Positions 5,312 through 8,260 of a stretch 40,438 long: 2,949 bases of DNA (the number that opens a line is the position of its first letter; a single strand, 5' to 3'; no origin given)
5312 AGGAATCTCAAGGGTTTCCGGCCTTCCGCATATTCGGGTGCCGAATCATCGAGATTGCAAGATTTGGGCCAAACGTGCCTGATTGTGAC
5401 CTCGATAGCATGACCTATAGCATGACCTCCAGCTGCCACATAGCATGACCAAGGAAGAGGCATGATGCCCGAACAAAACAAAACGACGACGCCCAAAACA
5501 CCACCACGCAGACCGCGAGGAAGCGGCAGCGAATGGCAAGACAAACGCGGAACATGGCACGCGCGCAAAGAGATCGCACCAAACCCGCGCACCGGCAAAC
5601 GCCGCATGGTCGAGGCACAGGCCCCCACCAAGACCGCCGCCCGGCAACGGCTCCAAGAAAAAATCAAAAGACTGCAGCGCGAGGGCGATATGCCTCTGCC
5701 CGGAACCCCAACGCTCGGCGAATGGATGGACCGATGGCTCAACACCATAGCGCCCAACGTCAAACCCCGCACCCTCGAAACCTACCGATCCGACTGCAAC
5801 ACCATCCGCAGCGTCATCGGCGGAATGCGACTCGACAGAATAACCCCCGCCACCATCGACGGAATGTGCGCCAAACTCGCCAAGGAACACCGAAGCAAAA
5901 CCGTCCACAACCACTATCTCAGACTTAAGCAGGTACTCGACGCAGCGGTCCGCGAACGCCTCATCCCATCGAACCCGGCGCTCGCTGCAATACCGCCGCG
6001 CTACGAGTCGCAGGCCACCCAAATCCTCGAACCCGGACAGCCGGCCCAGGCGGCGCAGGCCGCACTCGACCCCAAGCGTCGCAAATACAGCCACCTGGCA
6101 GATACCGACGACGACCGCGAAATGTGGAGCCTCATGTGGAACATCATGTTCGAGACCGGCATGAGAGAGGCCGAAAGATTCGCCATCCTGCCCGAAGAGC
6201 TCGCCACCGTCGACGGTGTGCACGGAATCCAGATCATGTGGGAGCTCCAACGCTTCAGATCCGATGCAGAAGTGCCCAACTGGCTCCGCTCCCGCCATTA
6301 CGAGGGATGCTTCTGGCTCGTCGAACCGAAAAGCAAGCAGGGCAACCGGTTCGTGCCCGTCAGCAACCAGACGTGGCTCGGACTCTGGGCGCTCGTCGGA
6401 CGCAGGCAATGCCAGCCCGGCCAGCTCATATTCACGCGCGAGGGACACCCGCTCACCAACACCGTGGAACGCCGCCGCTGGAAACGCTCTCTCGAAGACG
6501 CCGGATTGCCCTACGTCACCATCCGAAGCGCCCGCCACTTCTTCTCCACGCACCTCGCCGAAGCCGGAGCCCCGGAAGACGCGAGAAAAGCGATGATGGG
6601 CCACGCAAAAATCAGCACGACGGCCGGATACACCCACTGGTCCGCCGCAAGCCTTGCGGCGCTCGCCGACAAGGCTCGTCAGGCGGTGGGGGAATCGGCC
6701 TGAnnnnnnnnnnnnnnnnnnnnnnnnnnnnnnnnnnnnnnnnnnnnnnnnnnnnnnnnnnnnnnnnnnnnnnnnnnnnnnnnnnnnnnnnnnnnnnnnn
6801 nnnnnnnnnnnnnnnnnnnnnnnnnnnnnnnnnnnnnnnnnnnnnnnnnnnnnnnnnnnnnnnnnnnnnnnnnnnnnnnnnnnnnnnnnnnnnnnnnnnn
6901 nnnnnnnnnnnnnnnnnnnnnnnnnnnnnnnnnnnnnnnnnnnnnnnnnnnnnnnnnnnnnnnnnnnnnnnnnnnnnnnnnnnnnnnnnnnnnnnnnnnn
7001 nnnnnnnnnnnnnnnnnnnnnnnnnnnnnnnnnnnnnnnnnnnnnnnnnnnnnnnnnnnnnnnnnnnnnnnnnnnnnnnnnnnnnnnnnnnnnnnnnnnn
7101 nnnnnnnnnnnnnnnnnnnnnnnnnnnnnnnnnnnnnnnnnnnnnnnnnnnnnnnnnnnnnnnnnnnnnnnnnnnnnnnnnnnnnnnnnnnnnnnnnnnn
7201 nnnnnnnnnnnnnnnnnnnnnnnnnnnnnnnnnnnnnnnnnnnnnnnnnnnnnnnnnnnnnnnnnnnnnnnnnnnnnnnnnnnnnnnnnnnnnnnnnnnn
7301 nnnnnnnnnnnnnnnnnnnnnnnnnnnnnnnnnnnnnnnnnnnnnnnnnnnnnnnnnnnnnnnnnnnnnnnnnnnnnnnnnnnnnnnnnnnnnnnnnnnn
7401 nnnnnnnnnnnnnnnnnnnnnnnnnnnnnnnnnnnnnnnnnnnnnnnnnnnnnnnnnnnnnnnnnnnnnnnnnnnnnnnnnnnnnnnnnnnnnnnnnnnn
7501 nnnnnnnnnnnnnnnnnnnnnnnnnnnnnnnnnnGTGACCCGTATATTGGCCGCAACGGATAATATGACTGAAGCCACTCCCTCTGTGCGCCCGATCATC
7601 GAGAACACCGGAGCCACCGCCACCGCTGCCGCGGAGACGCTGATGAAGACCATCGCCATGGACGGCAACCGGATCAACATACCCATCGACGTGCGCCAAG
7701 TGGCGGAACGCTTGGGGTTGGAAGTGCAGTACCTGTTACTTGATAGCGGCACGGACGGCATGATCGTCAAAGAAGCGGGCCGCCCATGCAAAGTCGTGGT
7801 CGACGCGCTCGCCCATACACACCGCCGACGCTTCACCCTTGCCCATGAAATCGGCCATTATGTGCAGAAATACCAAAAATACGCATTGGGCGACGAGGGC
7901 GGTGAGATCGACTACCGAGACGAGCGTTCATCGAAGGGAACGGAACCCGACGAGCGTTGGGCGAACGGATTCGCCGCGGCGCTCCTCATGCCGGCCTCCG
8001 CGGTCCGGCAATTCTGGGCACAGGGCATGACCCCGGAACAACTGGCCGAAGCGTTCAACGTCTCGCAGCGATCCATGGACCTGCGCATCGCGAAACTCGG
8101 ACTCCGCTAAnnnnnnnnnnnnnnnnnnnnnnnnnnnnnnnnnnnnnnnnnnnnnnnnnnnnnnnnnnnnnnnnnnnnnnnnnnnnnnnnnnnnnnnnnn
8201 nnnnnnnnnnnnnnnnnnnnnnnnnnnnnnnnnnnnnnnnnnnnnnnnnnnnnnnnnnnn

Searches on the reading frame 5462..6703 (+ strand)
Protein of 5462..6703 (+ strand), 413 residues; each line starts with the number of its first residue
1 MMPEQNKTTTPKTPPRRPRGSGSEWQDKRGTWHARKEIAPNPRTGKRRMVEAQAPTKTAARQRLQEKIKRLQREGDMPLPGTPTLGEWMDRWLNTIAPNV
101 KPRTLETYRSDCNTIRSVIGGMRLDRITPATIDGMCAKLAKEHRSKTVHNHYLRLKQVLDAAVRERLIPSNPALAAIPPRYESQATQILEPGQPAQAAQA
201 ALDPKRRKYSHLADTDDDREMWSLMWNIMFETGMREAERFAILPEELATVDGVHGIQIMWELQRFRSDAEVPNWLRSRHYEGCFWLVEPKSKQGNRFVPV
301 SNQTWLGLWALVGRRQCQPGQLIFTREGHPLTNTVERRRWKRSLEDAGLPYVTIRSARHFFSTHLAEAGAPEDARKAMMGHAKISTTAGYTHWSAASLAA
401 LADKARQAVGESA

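Call 33: search_protein_families(library=pfam, proteins=[window:5462-6703:+], max_evalue=0.001)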
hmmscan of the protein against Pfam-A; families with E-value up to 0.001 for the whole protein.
window:5462-6703:+ (413 aa): 4 families
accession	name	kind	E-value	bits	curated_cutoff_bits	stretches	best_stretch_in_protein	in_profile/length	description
PF00589.27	Phage_integrase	-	6.2e-16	59.1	27.1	1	223-394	25-169/172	Phage integrase family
PF14659.12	Phage_int_SAM_3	-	2.8e-09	37.5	22.6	1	84-133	1-51/58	Phage integrase, N-terminal SAM-like domain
PF22022.2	Phage_int_M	-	9.7e-07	29.4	27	1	87-173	3-90/96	Phage integrase central domain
PF13102.12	Phage_int_SAM_5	-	8.1e-05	23.4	22.3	1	85-172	2-92/98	Phage integrase SAM-like domain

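Call 51: find_encoding_contigs(protein=window:5462-6703:+, flank=6000, max_places=6)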
Protein window:5462-6703:+ (413 aa): 24 contigs read that carry it; 6 places shown.
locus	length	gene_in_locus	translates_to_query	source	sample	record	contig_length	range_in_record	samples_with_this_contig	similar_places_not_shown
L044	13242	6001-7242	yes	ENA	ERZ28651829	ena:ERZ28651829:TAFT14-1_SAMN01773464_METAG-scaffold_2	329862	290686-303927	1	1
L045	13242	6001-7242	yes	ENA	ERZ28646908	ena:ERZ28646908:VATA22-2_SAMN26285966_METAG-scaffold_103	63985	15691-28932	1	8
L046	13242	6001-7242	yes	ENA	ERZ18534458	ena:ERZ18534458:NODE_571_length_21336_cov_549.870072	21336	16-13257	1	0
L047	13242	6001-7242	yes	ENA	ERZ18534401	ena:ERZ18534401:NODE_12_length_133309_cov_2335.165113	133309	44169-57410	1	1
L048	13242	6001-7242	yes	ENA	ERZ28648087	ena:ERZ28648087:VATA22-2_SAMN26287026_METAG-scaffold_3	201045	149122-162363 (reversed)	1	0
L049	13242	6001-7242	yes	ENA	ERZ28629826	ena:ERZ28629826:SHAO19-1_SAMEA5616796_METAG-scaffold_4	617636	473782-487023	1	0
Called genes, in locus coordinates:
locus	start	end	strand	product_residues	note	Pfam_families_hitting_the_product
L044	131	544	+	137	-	PF01609:DDE_Tnp_1 (weak), PF13586:DDE_Tnp_1_2 (weak)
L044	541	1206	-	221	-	PF00440:TetR_N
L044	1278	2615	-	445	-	PF11187:Mbeg1-like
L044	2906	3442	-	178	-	PF01035:DNA_binding_1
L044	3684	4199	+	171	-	PF01648:ACPS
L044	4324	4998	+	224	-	PF00128:Alpha-amylase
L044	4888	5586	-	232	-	PF00999:Na_H_Exchanger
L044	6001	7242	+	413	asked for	PF14659:Phage_int_SAM_3, PF22022:Phage_int_M (weak), PF00589:Phage_integrase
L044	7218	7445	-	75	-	-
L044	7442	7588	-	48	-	-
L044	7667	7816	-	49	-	-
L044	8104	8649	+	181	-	PF06114:Peptidase_M78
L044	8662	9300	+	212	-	-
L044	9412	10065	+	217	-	-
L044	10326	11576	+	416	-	PF00929:RNase_T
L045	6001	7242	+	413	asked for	PF14659:Phage_int_SAM_3, PF22022:Phage_int_M (weak), PF00589:Phage_integrase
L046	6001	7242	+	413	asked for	PF14659:Phage_int_SAM_3, PF22022:Phage_int_M (weak), PF00589:Phage_integrase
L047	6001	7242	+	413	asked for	PF14659:Phage_int_SAM_3, PF22022:Phage_int_M (weak), PF00589:Phage_integrase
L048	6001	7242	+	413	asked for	PF14659:Phage_int_SAM_3, PF22022:Phage_int_M (weak), PF00589:Phage_integrase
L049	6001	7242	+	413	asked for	PF14659:Phage_int_SAM_3, PF22022:Phage_int_M (weak), PF00589:Phage_integrase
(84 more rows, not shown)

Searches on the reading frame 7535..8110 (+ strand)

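Call 33: search_protein_families(library=pfam, proteins=[window:7535-8110:+], max_evalue=0.001)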
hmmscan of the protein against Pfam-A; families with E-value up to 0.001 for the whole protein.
window:7535-8110:+ (191 aa): 1 family
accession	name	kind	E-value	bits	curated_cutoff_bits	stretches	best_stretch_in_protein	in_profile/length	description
PF06114.19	Peptidase_M78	-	1.3e-18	67.4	22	1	57-185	1-122/123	IrrE N-terminal-like domain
